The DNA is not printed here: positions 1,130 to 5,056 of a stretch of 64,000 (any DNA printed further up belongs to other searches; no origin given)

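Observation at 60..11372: Translationally coupled operon of DUF499 ATPase, small ORF, DUF1156 N6-adenine methylase, PLD+SNF2 helicase and DUF3427: a BREX/DISARM-like methylation-based defence module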

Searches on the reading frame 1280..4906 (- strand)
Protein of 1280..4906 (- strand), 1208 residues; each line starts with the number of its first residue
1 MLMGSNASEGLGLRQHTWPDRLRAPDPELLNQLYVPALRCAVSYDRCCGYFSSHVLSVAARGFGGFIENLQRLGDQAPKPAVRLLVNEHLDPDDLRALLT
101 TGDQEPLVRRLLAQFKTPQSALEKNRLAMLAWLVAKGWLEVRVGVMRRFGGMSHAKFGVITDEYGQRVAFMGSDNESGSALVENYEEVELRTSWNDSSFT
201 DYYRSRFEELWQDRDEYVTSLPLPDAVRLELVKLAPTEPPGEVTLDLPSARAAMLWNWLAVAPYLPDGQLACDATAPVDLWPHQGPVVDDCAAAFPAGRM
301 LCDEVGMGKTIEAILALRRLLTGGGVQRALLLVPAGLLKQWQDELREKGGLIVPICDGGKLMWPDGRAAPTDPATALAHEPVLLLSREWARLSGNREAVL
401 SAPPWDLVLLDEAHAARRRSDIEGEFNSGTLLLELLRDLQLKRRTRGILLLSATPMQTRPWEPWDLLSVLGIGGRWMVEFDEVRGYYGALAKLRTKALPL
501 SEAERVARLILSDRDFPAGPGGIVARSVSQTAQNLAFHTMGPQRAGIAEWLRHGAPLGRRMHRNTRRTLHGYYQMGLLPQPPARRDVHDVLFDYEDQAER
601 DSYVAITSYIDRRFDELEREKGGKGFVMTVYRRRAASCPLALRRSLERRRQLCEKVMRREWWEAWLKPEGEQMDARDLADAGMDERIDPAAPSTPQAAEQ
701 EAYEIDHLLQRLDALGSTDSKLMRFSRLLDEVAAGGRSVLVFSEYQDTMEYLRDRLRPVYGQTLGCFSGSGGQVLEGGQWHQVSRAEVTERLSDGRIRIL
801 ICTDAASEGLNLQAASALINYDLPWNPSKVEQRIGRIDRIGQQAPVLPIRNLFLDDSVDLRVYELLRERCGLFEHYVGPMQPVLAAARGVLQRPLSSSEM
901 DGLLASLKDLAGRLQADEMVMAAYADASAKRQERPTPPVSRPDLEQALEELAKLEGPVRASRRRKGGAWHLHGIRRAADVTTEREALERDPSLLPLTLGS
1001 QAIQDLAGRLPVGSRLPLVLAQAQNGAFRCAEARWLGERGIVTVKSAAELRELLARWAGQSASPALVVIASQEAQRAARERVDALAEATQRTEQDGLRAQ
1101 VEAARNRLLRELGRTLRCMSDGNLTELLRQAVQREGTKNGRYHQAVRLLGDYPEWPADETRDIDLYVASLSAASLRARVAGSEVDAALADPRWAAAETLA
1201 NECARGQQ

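Call 3: search_protein_families(library=pfam, proteins=[window:1280-4906:-], max_evalue=0.01)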
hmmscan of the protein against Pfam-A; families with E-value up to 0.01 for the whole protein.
window:1280-4906:- (1208 aa): 3 families
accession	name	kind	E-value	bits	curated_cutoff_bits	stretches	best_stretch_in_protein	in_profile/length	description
PF00271.37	Helicase_C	-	1.1e-19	71.1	23.5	1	727-841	5-110/110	Helicase conserved C-terminal domain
PF00176.29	SNF2-rel_dom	-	1.5e-11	44.4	24.9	1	297-472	18-180/290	SNF2-related domain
PF13091.12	PLDc_2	-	2.9e-06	27.6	27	1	95-211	26-132/132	PLD-like domain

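Call 4: search_protein_families(library=padloc, proteins=[window:1280-4906:-], max_evalue=0.01)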
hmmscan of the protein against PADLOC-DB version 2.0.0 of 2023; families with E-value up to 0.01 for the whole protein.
window:1280-4906:- (1208 aa): 47 families (the best 25 are shown)
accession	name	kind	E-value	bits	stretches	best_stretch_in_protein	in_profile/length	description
PDLC02193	PLD_Helicase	-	1.9e-69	232.8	2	32-476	16-433/905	-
PDLC02707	PbeA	-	3.2e-58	195.8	1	13-416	2-390/672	PbeA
PDLC02621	DrmD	-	6.1e-55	185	2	584-853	355-636/1040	DrmD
PDLC02704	PbeA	-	3.8e-51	172.4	1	21-349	9-328/682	PbeA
PDLC02500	BrxHI|BrxHII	-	5.3e-51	172.2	2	586-871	330-603/933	BrxHI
PDLC00659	HmaA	-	1.9e-50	169.8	2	597-866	338-635/1176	SNF2 helicase / DEAD-box helicase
PDLC02619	DrmD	-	1.3e-47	160.5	2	797-879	490-572/872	DrmD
PDLC02623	DrmD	-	2.6e-46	155.9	2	598-889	413-672/1040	DrmD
PDLC02504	BrxHI|BrxHII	-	1.9e-38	130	2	585-871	330-611/971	BrxHII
PDLC02703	PbeA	-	4.9e-34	115.9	1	21-346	9-312/626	PbeA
PDLC02572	DrmA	-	1e-33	114.4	2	583-845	351-626/1043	DrmA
PDLC02843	DpdE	-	1.3e-31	107.4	2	787-923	610-754/1091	DpdE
PDLC02633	DrmD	-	1.4e-31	107.3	2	737-847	527-635/839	DrmD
PDLC02634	DrmD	-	1.4e-31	107.2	2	276-470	88-271/900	DrmD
PDLC02840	DpdE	-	2.1e-31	107.1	2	705-913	527-729/1091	DpdE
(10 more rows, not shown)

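Call 6: search_protein_families(library=ncbifam, proteins=[window:1280-4906:-], max_evalue=0.01)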
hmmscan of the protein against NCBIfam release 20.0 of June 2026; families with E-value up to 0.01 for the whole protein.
window:1280-4906:- (1208 aa): 23 families
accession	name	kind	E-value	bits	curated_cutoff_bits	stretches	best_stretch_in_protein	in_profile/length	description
NF042964.1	phospholipD_antiphage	equivalog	3.5e-101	340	1100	2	30-473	14-428/895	phospholipase D-like domain-containing anti-phage protein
NF038317.1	DISARM_DrmD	equivalog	4.3e-65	220.6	610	2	584-887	339-660/1021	DISARM system SNF2-like helicase DrmD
NF038318.1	DISARM_DrmD_b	equivalog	1.1e-47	162.7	950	2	797-879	487-569/868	DISARM system SNF2-like helicase DrmD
NF003426.0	PRK04914.1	equivalog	7.8e-43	146.8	576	2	278-579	152-435/959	RNA polymerase-associated protein RapA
NF041062.1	DpdE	equivalog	1.7e-40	138.9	500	2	557-917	407-720/1048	protein DpdE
NF058637.1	helic_SCO1167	equivalog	2.2e-20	72.3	1200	2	719-877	762-910/932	SCO1167/SCO6262 family helicase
NF053675.1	pilus_reg_Snf2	equivalog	4.2e-15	54.9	1100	2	720-846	861-978/1029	pilus expression-regulating Snf2 family helicase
NF008394.0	PRK11192.1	equivalog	1.2e-10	40.8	507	1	741-843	252-344/441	ATP-dependent RNA helicase SrmB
NF008642.0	PRK11634.1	equivalog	2.6e-10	39.3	989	1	778-844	277-343/628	DEAD/DEAH family ATP-dependent RNA helicase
NF002340.1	PRK01297.1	equivalog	7.8e-10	38.1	564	1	737-845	250-348/372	ATP-dependent RNA helicase RhlB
NF053631.1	RNA_helic_CshA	equivalog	2.7e-09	36.4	646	1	778-843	269-334/434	degradosome RNA helicase CshA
NF008744.0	PRK11776.1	equivalog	1.1e-08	34.1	524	1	775-843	272-339/460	ATP-dependent RNA helicase DbpA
NF053636.1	DDHlcsCsdAPsy1082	equivalog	2e-08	33.3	890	1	778-843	275-340/512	DEAD/DEAH box helicase CsdA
NF003419.0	PRK04837.1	equivalog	3.7e-08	32.5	588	1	777-843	287-353/424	ATP-dependent RNA helicase RhlB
NF010337.0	PRK13766.1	equivalog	5.8e-08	31.3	610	1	704-839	332-467/781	Hef nuclease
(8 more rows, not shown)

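Call 31: search_solved_structures(query=window:1280-4906:-, max_evalue=0.001)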
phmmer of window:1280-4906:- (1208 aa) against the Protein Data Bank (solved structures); distinct sequences matched with E-value up to 0.001: 140 (the best 60 are shown).
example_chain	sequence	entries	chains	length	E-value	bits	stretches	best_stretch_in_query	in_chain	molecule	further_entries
8so8_A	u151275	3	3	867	1.9e-26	95.4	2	279-458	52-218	RNA polymerase-associated protein RapA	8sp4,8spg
6bog_A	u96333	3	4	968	2.6e-26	94.9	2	279-458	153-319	RNA polymerase-associated protein RapA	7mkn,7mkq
7m8e_F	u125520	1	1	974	2.6e-26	94.9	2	279-458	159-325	RNA polymerase-associated protein RapA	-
4s20_K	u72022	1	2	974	2.8e-26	94.9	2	279-458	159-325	RNA polymerase-associated protein RapA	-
8t0l_F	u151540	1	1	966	2e-25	92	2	279-458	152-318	RNA polymerase-associated protein RapA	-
7ux9_P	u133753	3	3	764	5.3e-16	60.8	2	300-509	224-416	ATP-dependent DNA helicase DDM1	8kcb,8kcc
8wh5_K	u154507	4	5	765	5.4e-16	60.8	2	300-509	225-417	ATP-dependent DNA helicase DDM1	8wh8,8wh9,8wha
8j90_K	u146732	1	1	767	5.4e-16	60.8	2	300-509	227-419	ATP-dependent DNA helicase DDM1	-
8skz_A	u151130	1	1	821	6.9e-16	60.4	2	300-509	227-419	ATP-dependent DNA helicase DDM1,Lymphoid-specific helicase chimera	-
5gi4_A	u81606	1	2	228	2.5e-11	45.3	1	777-930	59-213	ATP-dependent RNA helicase DeaD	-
6pwf_K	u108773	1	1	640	8.8e-11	43.5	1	720-873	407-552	chromatin remodeling factor ISWI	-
5jxr_A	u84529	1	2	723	6.6e-10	40.6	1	721-876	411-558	Chromatin-remodeling complex ATPase-like protein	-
9z04_A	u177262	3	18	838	1e-09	40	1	714-865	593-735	Lymphoid-specific helicase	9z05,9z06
6ne3_W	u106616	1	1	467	1.1e-09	39.9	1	719-866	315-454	SWI/SNF-related matrix-associated actin-dependent regulator of chromatin subfamily A membe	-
6iy2_O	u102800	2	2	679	1.6e-09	39.4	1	713-864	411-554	Transcription regulatory protein SNF2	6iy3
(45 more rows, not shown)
